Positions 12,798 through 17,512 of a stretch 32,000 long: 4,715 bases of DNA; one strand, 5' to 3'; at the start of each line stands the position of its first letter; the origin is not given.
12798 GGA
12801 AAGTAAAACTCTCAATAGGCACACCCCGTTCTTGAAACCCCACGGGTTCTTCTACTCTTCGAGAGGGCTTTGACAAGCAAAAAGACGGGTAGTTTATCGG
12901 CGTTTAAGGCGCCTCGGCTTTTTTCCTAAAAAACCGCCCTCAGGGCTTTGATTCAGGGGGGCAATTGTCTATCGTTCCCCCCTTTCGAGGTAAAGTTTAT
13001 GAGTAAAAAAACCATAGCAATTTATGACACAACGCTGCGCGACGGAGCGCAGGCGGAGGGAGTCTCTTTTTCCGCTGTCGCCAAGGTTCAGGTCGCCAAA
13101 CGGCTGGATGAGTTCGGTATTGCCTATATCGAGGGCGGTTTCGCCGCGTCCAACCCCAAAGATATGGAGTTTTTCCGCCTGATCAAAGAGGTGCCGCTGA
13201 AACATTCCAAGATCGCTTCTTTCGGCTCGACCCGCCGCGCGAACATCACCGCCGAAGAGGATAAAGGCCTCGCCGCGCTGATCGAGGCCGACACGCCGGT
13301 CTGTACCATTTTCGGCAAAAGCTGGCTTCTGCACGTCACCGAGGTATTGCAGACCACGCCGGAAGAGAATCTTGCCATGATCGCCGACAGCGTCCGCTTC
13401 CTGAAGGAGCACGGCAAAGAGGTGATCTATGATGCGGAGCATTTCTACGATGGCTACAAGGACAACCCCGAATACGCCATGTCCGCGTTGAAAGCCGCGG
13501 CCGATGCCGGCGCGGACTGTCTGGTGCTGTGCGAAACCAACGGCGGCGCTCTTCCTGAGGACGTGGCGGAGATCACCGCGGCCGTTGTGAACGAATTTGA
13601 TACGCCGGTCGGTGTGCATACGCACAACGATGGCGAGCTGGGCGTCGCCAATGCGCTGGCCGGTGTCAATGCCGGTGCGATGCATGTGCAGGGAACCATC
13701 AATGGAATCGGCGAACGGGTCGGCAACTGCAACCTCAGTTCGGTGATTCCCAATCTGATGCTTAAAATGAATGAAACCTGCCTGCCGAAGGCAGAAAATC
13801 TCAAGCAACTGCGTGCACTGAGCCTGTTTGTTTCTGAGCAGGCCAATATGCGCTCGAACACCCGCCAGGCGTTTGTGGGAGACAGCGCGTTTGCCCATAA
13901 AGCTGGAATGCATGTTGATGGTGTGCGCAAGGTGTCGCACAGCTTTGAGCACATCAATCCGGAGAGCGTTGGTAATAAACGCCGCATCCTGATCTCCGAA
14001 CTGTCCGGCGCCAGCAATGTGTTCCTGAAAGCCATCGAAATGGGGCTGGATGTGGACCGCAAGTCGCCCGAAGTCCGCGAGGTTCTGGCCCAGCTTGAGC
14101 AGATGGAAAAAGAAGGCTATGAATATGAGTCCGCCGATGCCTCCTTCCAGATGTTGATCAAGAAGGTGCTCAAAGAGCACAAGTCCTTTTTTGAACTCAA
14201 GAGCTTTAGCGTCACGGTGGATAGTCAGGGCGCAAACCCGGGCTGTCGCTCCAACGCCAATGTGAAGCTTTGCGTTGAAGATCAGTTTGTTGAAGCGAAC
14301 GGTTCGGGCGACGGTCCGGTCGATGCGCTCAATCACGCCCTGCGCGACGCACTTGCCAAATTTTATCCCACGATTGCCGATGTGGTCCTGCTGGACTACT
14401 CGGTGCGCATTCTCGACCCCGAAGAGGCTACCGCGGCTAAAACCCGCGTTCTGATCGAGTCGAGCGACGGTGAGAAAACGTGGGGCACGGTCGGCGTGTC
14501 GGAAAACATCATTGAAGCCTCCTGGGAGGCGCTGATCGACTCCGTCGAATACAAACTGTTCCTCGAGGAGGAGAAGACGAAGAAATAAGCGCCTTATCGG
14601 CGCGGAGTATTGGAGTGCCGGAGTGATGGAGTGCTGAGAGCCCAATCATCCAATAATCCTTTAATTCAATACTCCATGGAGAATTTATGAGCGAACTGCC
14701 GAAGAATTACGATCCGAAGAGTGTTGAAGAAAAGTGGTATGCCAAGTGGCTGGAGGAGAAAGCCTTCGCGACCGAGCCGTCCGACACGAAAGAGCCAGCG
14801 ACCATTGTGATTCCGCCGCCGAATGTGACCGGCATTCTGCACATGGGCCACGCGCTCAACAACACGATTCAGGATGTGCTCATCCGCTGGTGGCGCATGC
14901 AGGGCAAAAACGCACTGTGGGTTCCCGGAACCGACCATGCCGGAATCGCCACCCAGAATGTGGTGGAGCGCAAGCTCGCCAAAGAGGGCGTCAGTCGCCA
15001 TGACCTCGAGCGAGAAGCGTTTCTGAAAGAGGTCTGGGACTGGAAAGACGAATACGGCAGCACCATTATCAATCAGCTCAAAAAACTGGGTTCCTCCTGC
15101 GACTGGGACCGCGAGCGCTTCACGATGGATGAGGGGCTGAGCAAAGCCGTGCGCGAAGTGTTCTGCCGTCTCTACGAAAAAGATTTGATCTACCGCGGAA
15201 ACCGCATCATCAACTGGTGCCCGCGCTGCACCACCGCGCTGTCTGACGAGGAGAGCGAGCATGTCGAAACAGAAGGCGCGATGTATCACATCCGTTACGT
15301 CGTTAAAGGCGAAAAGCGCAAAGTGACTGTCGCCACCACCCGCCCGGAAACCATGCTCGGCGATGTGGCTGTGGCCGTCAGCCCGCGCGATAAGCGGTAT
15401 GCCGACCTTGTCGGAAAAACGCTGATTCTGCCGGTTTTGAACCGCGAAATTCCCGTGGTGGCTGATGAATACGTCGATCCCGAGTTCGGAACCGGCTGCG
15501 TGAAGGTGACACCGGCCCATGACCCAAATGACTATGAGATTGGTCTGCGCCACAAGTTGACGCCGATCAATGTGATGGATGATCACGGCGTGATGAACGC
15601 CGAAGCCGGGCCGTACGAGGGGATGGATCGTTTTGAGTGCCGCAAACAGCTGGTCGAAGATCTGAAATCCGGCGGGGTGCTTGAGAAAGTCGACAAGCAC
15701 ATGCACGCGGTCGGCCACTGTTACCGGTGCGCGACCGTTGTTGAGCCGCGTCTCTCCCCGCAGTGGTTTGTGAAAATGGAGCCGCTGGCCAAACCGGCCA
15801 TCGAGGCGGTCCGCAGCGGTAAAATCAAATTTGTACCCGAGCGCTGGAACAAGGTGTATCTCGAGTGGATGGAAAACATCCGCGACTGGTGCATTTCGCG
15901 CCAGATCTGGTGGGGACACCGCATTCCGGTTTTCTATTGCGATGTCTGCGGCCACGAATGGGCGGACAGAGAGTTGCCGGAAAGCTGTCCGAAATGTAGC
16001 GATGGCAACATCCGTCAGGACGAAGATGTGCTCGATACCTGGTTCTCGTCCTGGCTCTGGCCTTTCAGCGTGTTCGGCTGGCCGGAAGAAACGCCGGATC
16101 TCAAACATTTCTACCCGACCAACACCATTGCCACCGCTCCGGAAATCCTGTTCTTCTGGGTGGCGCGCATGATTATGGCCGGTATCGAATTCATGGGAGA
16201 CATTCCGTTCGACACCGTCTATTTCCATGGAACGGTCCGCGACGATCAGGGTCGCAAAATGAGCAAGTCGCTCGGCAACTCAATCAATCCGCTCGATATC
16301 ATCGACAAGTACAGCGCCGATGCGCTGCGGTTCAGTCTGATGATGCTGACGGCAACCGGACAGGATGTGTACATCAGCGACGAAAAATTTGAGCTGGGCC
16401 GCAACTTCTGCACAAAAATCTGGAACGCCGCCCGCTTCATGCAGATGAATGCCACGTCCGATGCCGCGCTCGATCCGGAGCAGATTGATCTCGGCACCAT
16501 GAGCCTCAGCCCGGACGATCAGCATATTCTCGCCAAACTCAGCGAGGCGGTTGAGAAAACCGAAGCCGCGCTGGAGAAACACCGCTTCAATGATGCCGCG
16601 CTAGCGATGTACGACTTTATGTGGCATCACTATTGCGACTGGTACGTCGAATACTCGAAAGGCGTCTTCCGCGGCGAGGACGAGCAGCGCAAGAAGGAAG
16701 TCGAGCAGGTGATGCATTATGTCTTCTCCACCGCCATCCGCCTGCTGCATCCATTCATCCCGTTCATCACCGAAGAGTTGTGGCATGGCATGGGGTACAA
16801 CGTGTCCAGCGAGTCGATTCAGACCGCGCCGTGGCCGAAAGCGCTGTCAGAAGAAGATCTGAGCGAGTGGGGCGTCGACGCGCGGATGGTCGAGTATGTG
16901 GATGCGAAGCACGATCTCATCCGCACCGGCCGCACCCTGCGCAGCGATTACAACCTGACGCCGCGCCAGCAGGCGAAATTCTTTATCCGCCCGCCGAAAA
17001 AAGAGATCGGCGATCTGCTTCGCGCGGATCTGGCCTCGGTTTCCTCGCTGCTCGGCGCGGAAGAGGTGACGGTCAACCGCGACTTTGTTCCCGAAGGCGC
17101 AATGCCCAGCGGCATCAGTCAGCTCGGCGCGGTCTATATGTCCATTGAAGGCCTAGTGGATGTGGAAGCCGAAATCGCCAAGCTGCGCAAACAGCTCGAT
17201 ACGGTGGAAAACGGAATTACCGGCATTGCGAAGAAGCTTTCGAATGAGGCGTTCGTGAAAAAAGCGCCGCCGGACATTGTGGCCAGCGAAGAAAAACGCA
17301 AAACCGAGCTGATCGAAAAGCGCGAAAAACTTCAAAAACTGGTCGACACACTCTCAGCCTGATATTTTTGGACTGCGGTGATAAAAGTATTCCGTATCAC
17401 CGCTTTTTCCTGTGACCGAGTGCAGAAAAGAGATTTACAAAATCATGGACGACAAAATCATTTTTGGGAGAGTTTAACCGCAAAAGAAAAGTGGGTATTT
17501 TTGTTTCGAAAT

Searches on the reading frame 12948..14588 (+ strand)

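Call 47: search_protein_families(library=pfam, proteins=[window:12948-14588:+], max_evalue=0.0001)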
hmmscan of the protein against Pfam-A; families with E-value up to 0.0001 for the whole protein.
window:12948-14588:+ (546 aa): 3 families
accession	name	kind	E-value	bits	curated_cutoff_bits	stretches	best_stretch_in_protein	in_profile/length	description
PF00682.25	HMGL-like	-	4.3e-47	161.1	29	1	23-293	2-258/260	HMGL-like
PF08502.15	LeuA_dimer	-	1.1e-27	96.9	24.9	1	396-536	3-130/131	LeuA allosteric (dimerisation) domain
PF22617.1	HCS_D2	-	3.1e-14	53.5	27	1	310-388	2-79/82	Homocitrate synthase post-HMGL domain-like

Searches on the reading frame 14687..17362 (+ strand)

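Call 47: search_protein_families(library=pfam, proteins=[window:14687-17362:+], max_evalue=0.0001)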
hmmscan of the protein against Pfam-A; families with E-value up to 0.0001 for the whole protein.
window:14687-17362:+ (891 aa): 7 families
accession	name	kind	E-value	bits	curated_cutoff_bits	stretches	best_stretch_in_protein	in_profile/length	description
PF00133.28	tRNA-synt_1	-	4e-144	480.9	22.7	1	16-563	1-413/414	tRNA synthetases class I (I, L, M and V)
PF08264.19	Anticodon_1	-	1.2e-37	129.5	25.1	1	611-765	1-146/148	Anticodon-binding domain of tRNA ligase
PF09334.17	tRNA-synt_1g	-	7e-25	88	20.1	2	45-189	8-134/391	tRNA synthetases class I (M)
PF10458.14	Val_tRNA-synt_C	-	6.9e-16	58.7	25.9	1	825-887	1-63/66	Valyl tRNA synthetase tRNA binding arm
PF13603.12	tRNA-synt_1_2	-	8.9e-10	38.8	25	1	243-300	86-143/185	Leucyl-tRNA synthetase, editing domain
PF01406.26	tRNA-synt_1e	-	3.7e-06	27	27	0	506-553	235-282/301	tRNA synthetases class I (C) catalytic domain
PF21349.2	RUBY_RBDX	-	9e-05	22.3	26.5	0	417-438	2-23/30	Rubrerythrin, rubredoxin-like domain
